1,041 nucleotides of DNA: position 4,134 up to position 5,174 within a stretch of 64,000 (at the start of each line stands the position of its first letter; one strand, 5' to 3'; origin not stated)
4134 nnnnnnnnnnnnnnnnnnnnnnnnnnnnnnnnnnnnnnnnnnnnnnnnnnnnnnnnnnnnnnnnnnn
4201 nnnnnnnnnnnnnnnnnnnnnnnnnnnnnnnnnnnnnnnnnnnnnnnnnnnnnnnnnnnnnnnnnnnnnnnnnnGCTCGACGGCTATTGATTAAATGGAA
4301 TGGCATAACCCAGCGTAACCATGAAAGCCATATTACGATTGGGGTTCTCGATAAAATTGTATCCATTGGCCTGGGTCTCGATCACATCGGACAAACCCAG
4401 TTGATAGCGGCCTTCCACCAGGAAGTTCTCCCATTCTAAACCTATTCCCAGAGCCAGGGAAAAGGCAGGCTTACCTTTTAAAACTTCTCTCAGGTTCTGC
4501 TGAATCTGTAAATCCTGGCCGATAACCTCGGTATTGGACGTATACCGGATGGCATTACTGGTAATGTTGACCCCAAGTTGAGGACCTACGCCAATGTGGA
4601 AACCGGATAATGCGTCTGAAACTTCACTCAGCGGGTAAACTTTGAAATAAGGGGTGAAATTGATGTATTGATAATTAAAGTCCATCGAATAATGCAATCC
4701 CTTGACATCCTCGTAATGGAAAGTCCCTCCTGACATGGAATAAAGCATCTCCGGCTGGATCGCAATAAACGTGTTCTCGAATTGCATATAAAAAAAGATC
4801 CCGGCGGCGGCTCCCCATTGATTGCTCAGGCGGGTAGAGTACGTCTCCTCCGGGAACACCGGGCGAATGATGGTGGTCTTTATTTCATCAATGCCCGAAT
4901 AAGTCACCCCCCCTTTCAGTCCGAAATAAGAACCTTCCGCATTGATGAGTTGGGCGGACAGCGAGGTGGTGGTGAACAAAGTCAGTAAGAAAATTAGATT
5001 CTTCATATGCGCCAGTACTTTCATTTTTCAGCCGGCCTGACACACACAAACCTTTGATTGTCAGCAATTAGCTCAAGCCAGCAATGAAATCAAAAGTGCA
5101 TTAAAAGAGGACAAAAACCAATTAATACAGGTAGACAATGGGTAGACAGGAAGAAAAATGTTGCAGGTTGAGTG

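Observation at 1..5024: Coupled operon linking a PorT-like outer-membrane barrel, a T9SS-sorted LamG/SprB-repeat protein and a SpvB/TcB-like toxin-scaffold protein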

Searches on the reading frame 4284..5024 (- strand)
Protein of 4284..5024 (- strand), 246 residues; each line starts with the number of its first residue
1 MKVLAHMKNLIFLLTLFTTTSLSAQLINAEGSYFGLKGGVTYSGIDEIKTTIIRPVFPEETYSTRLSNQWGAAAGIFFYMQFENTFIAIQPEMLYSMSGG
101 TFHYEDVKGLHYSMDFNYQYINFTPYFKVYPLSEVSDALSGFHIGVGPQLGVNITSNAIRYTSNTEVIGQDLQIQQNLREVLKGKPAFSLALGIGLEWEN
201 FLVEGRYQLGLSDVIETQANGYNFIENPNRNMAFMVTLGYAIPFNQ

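Call 3: search_protein_families(library=pfam, proteins=[window:4284-5024:-], max_evalue=0.01)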
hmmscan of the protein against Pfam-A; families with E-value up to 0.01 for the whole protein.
window:4284-5024:- (246 aa): 1 family
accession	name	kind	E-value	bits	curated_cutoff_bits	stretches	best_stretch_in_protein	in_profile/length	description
PF13568.12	OMP_b-brl_2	-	2.3e-15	57.5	27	1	32-215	9-174/175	Outer membrane protein beta-barrel domain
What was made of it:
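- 4284..5024 (-): Small outer-membrane beta-barrel protein of 246 aa (240 aa if the start is Met7, as NCBI annotates the 99%-identical copy). It has a signal peptide with an A|Q cleavage-type site. Pfam OMP_b-brl_2 PF13568, E 2.3e-15, 57.5 bits (call 3).
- On PorT/SprT (T9SS outer-membrane component): Only the generic OMP_b-brl_2 hit is available (call 3).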

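Call 4: search_protein_families(library=ncbifam, proteins=[window:4284-5024:-], max_evalue=0.01)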
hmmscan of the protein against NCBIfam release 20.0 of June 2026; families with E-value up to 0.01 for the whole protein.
window:4284-5024:- (246 aa): 1 family
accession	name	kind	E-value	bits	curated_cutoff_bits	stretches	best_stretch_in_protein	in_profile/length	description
NF049866.1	outer_TDE1717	subfamily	1.8e-12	47.7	135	1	7-240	1-208/210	TDE1717 family outer membrane beta-barrel protein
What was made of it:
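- On PorT/SprT (T9SS outer-membrane component): The best NCBIfam hit is the TDE1717 family, far below its cutoff (call 4).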

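Call 64: find_homologous_proteins(query=window:4284-5024:-, max_evalue=0.00001)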
Query window:4284-5024:- (246 aa): 65 proteins with E <= 0.00001 among 690 candidates.
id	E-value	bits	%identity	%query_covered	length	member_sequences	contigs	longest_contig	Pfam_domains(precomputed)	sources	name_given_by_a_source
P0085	4.9e-155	532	99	98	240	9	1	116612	PF13568.13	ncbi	ncbi:MAG: porin family protein [Saprospiraceae bacterium]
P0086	1.9e-134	465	84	98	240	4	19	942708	PF13568.13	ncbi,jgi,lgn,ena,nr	ncbi:MAG: PorT family protein [Saprospiraceae bacterium]|nr:PorT family protein [Saprospiraceae bact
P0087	4.7e-130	451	83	98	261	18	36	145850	PF13568.13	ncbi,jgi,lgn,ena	-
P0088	4.1e-87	310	60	98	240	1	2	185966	PF13568.13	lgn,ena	-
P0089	2.9e-86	307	60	98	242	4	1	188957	PF13568.13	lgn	-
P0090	2.3e-84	301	57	99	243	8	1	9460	PF13568.13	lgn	-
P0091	7.6e-84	299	57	98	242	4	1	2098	-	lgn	-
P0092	2.4e-83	298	59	98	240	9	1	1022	PF13568.13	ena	-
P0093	2.9e-83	297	58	98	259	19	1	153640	PF13568.13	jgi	-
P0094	2.2e-81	291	56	98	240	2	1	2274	PF13568.13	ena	-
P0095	2.2e-78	281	54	98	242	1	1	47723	PF13568.13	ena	-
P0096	5.1e-78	280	53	98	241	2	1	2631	PF13568.13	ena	-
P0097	9.5e-78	279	55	96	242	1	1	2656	-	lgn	-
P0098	6.0e-72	260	55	93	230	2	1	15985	PF13568.13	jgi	-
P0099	3.8e-71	258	51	98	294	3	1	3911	PF13568.13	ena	-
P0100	1.8e-67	246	52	97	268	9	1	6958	PF13505.13,PF13568.13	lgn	-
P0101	2.3e-67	245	50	98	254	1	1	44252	PF13568.13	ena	-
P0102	2.7e-64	235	53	86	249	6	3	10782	PF13505.13,PF13568.13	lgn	-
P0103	1.4e-61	226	47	97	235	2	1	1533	PF13505.13,PF13568.13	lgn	-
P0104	3.9e-61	225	49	96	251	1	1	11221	PF13505.13,PF13568.13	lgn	-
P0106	8.5e-60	221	48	91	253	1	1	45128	PF13568.13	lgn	-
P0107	8.2e-59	217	49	96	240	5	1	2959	PF13505.13,PF13568.13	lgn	-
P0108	2.1e-58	216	44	98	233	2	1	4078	PF13505.13,PF13568.13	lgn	-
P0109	1.2e-57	214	50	96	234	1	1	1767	PF13505.13,PF13568.13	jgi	jgi:Outer membrane protein beta-barrel domain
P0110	3.0e-57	212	47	98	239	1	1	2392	PF13505.13,PF13568.13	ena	-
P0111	5.7e-57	211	48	94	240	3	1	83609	PF13505.13,PF13568.13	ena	-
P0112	7.4e-57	211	47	91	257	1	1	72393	PF13568.13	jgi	-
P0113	1.2e-56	210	47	91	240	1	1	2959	PF13505.13,PF13568.13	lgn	-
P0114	5.2e-56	208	43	94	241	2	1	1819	PF13505.13,PF13568.13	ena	-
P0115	8.1e-56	208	46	95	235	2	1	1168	PF13568.13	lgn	-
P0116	2.1e-55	206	48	86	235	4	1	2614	PF13505.13,PF13568.13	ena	-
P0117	3.2e-55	206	46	98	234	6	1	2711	PF13505.13,PF13568.13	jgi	jgi:hypothetical protein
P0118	4.6e-55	205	44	97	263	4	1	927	PF13505.13,PF13568.13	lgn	-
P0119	5.7e-55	205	46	95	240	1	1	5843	PF13568.13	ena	-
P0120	1.8e-54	203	44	97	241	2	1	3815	PF13505.13,PF13568.13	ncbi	-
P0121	2.4e-54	203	49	86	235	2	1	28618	PF13505.13,PF13568.13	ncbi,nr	ncbi:MAG: PorT family protein [Saprospiraceae bacterium]|nr:PorT family protein [Saprospiraceae bact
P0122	3.3e-54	202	44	97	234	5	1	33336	PF13568.13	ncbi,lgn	-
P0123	4.3e-54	202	50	86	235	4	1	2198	PF13505.13,PF13568.13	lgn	-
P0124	6.2e-54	201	46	95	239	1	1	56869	PF13568.13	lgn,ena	-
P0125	7.1e-54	201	46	86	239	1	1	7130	PF13568.13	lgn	-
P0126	1.2e-53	201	45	95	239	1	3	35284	PF13568.13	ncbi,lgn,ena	-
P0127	2.9e-53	199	42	97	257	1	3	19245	PF13568.13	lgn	-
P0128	6.4e-53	198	47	86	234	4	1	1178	PF13568.13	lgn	-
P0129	1.1e-52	197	45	100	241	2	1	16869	PF13505.13,PF13568.13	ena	-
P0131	2.2e-52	196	43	99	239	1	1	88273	PF13568.13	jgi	-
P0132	4.2e-52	195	47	86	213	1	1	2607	PF13505.13,PF13568.13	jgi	-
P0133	6.0e-52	195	47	86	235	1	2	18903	PF13505.13,PF13568.13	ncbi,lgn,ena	-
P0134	6.7e-52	195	48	86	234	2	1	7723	PF13568.13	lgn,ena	-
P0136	1.6e-51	194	44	96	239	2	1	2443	PF13568.13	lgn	-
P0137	1.5e-50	190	46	97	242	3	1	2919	PF13568.13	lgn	-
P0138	2.6e-50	190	43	96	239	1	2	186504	PF13568.13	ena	-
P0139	3.2e-49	186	44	97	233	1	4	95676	PF13568.13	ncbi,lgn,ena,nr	ncbi:MAG: PorT family protein [Saprospiraceae bacterium]|nr:PorT family protein [Saprospiraceae bact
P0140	7.7e-49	185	45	91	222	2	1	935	PF13568.13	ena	-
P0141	1.2e-48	184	43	97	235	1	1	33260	PF13505.13,PF13568.13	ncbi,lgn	ncbi:MAG: outer membrane beta-barrel protein [Bacteroidota bacterium]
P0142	8.0e-48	181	42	94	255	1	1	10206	PF13568.13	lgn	-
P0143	4.9e-47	179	42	92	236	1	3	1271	PF13505.13,PF13568.13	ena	-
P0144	6.5e-47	178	42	96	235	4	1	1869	PF13505.13,PF13568.13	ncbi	ncbi:MAG: outer membrane beta-barrel protein [Bacteroidota bacterium]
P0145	8.9e-47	178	43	92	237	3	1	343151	PF13505.13,PF13568.13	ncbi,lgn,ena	-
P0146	1.3e-45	174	42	94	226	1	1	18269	PF13568.13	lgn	-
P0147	4.0e-45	173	47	71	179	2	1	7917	PF13505.13,PF13568.13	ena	-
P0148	5.4e-45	172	40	97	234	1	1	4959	PF13568.13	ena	-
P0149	2.3e-37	147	42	86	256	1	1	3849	PF13568.13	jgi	jgi:hypothetical protein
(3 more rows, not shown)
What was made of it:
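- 4284..5024 (-): Close homologues are named 'porin family protein' or 'PorT family protein' by NCBI (call 64).
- On PorT/SprT (T9SS outer-membrane component): NCBI names homologues 'porin family' or 'PorT family' (call 64).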

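Call 65: find_encoding_contigs(protein=P0085, flank=10000, max_places=3)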
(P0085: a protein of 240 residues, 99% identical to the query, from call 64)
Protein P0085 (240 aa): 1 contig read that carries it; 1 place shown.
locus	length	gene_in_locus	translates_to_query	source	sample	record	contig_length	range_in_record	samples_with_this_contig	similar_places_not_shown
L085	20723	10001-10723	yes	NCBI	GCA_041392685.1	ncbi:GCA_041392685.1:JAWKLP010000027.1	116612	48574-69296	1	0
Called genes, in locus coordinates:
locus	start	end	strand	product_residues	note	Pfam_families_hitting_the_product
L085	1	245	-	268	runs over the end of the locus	PF00106:adh_short, PF13561:adh_short_C2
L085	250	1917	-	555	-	PF02463:SMC_N, PF13175:AAA_15, PF13476:AAA_23, PF13304:AAA_21 (faint)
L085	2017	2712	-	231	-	PF18916:Lycopene_cyc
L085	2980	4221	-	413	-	PF06689:zf-C4_ClpX, PF13401:AAA_22 (faint), PF00493:MCM (weak), PF00004:AAA, PF07724:AAA_2, PF07728:AAA_5 (weak), PF10431:ClpB_D2-small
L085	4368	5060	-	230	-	PF00574:CLP_protease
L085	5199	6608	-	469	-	PF05697:Trigger_N, PF28537:FKBP-like_TF, PF28539:TF_C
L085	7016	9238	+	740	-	PF13328:HD_4, PF04607:RelA_SpoT, PF02824:TGS, PF28438:RelA_RIS, PF13291:ACT_4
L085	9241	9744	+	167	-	PF01475:FUR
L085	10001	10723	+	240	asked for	PF13568:OMP_b-brl_2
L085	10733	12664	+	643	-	PF26628:DUF8202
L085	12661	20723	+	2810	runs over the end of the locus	PF03534:SpvB, PF05593:RHS_repeat (faint), PF13517:FG-GAP_3 (faint), PF12256:TcdB_toxin_midN, PF25023:TEN_YD-shell, PF14891:Peptidase_M91 (weak)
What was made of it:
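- On Tc toxin B-C cocoon (TcB/TcC): The L085 product (99.3% DNA identity) carries FG-GAP_3 (faint) and TcdB_toxin_midN (call 65).
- Tried and rejected: The extension came instead through the barrel homologue P0085, which led to L085 (calls 64, 65).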

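Call 66: find_encoding_contigs(protein=P0086, flank=10000, max_places=3)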
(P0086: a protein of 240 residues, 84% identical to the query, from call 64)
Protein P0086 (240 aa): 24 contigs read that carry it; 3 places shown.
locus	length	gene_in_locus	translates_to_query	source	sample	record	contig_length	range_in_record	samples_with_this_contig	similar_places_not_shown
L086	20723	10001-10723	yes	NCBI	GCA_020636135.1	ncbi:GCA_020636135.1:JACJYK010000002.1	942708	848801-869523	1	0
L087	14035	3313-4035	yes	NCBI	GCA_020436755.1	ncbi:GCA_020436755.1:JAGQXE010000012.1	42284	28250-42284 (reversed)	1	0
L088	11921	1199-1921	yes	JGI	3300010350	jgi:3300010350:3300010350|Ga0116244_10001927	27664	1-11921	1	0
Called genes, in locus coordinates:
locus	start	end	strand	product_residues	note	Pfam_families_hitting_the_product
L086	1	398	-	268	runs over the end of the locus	PF00106:adh_short, PF13561:adh_short_C2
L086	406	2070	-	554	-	PF02463:SMC_N, PF13175:AAA_15, PF13476:AAA_23, PF13304:AAA_21 (faint)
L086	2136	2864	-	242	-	PF18916:Lycopene_cyc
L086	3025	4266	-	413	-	PF06689:zf-C4_ClpX, PF00493:MCM (weak), PF00004:AAA, PF07724:AAA_2, PF07728:AAA_5 (weak), PF13401:AAA_22 (faint), PF10431:ClpB_D2-small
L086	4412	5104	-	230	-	PF00574:CLP_protease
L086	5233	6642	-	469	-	PF05697:Trigger_N, PF28537:FKBP-like_TF, PF28539:TF_C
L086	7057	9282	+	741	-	PF13328:HD_4, PF04607:RelA_SpoT, PF02824:TGS, PF28438:RelA_RIS, PF13291:ACT_4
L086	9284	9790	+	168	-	PF01475:FUR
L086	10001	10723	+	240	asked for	PF13568:OMP_b-brl_2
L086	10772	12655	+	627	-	PF26628:DUF8202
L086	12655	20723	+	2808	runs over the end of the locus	PF03534:SpvB, PF05593:RHS_repeat (faint), PF01839:FG-GAP (faint), PF13517:FG-GAP_3 (faint), PF12256:TcdB_toxin_midN, PF25023:TEN_YD-shell, PF14891:Peptidase_M91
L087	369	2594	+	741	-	PF13328:HD_4, PF04607:RelA_SpoT, PF02824:TGS, PF28438:RelA_RIS, PF13291:ACT_4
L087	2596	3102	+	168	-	PF01475:FUR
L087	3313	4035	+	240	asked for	PF13568:OMP_b-brl_2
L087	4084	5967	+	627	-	PF26628:DUF8202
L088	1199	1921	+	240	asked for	PF13568:OMP_b-brl_2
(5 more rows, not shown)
